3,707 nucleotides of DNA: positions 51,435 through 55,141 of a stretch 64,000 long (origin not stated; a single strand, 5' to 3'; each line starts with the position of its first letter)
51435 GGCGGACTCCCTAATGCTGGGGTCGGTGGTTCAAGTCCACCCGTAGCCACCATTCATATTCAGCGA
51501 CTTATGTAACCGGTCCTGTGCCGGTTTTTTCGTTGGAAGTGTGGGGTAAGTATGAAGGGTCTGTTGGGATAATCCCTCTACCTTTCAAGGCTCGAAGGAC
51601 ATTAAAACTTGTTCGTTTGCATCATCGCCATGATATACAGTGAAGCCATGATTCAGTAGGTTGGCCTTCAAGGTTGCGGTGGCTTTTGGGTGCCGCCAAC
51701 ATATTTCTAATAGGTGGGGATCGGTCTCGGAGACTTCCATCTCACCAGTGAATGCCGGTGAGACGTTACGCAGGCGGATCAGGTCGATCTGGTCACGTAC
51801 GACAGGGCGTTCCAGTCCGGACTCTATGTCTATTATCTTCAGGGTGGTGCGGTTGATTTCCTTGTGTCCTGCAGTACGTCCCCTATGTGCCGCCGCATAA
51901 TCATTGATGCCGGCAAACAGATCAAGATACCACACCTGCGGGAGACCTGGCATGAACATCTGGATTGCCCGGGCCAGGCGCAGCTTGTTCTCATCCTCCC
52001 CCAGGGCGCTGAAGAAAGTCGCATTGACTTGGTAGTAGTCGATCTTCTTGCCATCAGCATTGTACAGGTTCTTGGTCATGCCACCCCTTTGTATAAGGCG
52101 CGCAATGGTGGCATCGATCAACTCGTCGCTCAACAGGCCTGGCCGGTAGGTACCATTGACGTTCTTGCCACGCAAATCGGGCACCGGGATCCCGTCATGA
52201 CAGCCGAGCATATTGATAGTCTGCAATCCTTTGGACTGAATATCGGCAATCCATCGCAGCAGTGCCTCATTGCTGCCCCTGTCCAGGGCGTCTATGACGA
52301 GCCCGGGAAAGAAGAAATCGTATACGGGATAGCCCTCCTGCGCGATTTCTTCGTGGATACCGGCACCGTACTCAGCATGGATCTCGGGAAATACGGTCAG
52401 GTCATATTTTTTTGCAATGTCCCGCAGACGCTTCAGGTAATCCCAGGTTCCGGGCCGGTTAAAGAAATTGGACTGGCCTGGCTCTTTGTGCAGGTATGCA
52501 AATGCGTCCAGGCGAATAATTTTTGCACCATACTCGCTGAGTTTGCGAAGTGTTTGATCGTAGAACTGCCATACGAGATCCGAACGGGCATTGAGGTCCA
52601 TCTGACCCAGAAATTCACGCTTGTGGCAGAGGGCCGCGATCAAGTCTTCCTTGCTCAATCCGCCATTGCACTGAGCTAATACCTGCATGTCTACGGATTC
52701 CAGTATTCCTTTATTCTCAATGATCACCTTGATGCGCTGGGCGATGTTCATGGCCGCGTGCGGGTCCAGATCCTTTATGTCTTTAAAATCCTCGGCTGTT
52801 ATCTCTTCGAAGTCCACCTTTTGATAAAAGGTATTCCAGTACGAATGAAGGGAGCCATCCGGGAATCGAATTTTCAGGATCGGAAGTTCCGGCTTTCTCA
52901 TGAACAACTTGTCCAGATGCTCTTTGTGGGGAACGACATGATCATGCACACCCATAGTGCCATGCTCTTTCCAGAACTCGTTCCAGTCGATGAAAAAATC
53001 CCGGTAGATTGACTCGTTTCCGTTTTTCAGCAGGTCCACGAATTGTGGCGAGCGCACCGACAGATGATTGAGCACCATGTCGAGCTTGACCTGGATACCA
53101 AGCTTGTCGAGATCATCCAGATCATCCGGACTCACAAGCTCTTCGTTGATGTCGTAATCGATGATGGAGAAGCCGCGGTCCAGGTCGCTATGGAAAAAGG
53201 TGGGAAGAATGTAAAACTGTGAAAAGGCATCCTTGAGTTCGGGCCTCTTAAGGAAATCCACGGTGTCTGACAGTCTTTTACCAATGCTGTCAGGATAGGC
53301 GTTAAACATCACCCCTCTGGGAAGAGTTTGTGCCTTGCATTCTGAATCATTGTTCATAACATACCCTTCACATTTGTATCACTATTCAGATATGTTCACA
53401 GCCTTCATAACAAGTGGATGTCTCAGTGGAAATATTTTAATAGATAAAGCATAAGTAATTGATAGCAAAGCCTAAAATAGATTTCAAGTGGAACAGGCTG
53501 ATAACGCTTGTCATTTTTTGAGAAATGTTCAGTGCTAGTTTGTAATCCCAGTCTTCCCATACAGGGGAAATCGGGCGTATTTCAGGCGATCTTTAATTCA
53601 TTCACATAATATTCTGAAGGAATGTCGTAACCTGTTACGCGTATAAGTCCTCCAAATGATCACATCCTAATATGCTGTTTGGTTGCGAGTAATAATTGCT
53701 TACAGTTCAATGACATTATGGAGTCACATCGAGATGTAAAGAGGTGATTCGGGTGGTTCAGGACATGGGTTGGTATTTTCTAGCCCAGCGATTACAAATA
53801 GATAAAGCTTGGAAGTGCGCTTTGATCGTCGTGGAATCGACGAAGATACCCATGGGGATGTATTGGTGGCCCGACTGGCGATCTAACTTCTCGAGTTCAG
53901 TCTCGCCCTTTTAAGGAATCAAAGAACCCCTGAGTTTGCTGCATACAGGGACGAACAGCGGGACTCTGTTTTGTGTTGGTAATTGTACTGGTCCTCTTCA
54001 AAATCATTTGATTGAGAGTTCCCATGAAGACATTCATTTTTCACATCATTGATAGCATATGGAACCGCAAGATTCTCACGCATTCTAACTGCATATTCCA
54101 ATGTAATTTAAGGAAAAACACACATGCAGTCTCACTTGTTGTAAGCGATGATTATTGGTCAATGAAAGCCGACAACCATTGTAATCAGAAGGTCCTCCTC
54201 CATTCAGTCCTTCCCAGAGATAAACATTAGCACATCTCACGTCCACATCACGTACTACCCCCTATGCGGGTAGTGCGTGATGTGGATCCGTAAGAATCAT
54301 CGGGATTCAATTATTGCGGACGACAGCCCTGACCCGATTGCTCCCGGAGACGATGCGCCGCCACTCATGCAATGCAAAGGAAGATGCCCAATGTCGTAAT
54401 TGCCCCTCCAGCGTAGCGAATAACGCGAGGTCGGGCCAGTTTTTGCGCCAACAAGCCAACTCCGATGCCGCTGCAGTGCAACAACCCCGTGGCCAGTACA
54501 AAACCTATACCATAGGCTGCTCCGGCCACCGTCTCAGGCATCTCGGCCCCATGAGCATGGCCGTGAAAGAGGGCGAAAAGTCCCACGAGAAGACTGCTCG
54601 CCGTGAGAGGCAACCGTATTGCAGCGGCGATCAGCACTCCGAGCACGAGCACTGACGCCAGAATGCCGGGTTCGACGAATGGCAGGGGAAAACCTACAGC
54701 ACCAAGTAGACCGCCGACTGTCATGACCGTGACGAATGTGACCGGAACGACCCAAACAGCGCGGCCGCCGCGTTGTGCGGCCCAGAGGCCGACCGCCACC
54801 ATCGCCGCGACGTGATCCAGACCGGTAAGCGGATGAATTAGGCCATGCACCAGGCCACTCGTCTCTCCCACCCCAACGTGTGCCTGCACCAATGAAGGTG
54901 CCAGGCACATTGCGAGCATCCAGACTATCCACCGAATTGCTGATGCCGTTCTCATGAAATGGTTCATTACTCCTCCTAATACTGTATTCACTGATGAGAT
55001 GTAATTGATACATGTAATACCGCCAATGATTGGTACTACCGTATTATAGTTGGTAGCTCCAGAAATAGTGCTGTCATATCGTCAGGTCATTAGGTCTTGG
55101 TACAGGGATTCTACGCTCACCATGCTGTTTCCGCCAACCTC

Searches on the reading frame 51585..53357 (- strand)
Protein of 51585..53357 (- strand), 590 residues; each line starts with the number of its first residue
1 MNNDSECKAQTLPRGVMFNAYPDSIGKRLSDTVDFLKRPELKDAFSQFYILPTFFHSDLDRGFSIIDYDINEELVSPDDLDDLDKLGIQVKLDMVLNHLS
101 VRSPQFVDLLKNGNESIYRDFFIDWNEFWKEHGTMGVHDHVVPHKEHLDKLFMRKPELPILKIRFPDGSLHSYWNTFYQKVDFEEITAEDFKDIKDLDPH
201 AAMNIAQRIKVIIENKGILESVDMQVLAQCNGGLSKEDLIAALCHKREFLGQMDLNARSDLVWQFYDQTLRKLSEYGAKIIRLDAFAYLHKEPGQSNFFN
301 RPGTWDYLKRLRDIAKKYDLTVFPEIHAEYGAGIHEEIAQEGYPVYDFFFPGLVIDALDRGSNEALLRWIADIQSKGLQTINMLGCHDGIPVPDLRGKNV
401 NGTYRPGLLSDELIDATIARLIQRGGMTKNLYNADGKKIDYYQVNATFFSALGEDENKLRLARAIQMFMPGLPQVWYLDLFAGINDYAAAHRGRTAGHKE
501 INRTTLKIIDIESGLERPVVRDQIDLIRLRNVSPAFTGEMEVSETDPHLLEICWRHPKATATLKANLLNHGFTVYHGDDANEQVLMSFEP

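Call 12: search_protein_families(library=pfam, proteins=[window:51585-53357:-], max_evalue=0.01)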
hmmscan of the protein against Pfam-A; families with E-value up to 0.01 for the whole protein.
window:51585-53357:- (590 aa): 1 family
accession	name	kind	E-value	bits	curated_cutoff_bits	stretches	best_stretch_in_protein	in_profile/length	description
PF00128.31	Alpha-amylase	-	1.3e-06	28.3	22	1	46-129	34-116/446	Alpha amylase, catalytic domain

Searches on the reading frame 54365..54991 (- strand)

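Call 63: search_protein_families(library=pfam, proteins=[window:54365-54991:-], max_evalue=0.01)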
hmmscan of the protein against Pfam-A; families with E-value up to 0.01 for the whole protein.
window:54365-54991:- (208 aa): 2 families
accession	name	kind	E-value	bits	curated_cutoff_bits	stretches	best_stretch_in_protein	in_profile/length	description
PF04955.18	HupE_UreJ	-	6.7e-60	202.1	23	1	26-205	1-179/179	HupE / UreJ protein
PF13795.12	HupE_UreJ_2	-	0.0035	17.5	24.5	1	49-150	4-112/156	HupE / UreJ protein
